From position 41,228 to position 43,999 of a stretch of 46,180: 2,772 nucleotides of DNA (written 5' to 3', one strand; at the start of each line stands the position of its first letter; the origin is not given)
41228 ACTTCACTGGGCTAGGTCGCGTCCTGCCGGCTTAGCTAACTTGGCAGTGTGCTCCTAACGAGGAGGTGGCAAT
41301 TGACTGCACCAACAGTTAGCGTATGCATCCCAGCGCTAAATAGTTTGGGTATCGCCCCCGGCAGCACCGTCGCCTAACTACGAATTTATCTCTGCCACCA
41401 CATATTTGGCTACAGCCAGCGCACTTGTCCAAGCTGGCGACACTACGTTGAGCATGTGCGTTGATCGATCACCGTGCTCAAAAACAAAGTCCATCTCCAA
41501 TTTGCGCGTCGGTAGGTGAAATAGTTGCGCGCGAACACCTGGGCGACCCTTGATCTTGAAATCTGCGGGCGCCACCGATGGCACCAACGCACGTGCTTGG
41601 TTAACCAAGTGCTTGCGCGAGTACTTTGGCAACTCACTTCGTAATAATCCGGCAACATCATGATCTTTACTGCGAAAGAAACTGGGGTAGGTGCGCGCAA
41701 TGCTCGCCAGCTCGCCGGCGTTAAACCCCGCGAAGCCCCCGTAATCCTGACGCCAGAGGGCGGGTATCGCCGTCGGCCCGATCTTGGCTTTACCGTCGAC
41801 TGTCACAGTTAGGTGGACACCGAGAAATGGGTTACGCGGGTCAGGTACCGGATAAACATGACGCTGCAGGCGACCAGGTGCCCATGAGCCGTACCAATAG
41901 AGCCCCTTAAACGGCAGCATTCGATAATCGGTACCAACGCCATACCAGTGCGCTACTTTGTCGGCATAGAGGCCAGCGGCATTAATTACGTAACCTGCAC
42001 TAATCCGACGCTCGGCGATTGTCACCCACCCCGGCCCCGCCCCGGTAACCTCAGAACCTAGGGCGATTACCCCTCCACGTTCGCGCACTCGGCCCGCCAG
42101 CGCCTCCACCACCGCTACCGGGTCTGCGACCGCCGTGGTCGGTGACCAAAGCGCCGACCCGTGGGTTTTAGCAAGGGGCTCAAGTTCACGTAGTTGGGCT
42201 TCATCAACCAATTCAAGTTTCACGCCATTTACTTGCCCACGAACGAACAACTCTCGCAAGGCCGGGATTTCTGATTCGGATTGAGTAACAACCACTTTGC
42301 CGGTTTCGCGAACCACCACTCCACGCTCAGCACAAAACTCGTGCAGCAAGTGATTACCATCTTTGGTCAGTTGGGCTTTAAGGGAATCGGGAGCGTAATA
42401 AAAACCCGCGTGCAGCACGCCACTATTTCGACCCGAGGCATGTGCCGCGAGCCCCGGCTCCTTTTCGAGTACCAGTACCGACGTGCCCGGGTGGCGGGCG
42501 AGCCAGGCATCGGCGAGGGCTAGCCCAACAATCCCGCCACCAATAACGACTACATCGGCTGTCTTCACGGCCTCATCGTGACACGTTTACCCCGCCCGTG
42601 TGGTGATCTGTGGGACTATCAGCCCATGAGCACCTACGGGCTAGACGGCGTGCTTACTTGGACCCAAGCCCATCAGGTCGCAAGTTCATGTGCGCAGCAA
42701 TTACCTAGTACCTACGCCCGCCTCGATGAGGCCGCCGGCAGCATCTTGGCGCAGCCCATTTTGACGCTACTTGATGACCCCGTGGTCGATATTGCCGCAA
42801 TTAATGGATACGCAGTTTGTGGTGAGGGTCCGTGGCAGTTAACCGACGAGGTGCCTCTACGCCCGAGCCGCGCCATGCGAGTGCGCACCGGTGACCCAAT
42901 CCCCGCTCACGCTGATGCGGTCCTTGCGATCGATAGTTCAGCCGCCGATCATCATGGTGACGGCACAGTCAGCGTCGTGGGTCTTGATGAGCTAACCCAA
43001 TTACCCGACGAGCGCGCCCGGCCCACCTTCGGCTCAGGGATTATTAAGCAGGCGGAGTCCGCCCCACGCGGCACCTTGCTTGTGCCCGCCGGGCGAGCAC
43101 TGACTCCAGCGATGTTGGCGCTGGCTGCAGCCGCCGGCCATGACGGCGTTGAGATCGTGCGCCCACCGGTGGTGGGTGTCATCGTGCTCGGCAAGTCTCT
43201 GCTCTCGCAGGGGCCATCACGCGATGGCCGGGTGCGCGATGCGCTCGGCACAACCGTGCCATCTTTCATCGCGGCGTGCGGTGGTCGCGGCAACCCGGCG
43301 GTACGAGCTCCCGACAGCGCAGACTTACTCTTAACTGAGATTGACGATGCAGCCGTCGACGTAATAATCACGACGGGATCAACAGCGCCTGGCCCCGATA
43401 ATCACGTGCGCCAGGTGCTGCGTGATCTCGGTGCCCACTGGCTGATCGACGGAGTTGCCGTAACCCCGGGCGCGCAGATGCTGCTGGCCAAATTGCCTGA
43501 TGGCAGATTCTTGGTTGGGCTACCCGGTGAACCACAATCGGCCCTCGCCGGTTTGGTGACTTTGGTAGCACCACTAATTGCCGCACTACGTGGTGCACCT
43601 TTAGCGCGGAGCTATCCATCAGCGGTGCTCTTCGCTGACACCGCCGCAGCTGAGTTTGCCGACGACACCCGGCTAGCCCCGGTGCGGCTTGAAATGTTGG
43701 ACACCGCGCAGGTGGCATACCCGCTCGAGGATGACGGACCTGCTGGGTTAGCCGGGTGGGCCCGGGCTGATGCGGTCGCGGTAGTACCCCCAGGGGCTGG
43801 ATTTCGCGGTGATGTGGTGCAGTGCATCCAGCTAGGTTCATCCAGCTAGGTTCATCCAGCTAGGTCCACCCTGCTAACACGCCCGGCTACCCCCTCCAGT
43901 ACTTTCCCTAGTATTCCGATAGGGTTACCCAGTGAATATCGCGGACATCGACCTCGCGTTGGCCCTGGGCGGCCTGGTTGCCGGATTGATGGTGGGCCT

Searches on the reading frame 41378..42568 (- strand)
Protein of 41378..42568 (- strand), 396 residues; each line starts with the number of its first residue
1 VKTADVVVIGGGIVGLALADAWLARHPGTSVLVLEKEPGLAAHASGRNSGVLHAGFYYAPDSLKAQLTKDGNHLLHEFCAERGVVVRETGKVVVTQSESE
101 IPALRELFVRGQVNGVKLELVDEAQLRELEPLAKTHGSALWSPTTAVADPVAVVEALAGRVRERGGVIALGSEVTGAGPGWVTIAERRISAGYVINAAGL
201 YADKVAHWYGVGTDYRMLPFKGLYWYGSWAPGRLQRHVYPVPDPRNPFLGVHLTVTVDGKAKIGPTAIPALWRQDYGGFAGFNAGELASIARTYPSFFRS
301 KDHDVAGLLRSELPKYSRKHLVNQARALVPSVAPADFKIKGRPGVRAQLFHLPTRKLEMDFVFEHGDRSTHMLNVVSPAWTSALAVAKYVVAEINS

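Call 62: search_protein_families(library=pfam, proteins=[window:41378-42568:-], max_evalue=0.00001)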
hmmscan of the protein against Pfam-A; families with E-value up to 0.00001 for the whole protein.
window:41378-42568:- (396 aa): 2 families
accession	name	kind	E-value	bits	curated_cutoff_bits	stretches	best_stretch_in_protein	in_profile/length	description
PF01266.30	DAO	-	6.3e-55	187.5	27.9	1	5-391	1-351/353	FAD dependent oxidoreductase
PF13450.12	NAD_binding_8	-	8.4e-06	26.4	21.9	0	8-47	1-38/68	NAD(P)-binding Rossmann-like domain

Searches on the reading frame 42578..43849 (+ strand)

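Call 62: search_protein_families(library=pfam, proteins=[window:42578-43849:+], max_evalue=0.00001)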
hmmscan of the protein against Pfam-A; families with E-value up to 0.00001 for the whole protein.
window:42578-43849:+ (423 aa): 2 families
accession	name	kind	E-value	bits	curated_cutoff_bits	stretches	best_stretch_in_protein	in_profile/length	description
PF03453.22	MoeA_N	-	7.8e-20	71.6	30.8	1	29-187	4-160/160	MoeA N-terminal region (domain I and II)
PF00994.29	MoCF_biosynth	-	6.1e-15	55.6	26.6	1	200-335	1-143/144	Probable molybdopterin binding domain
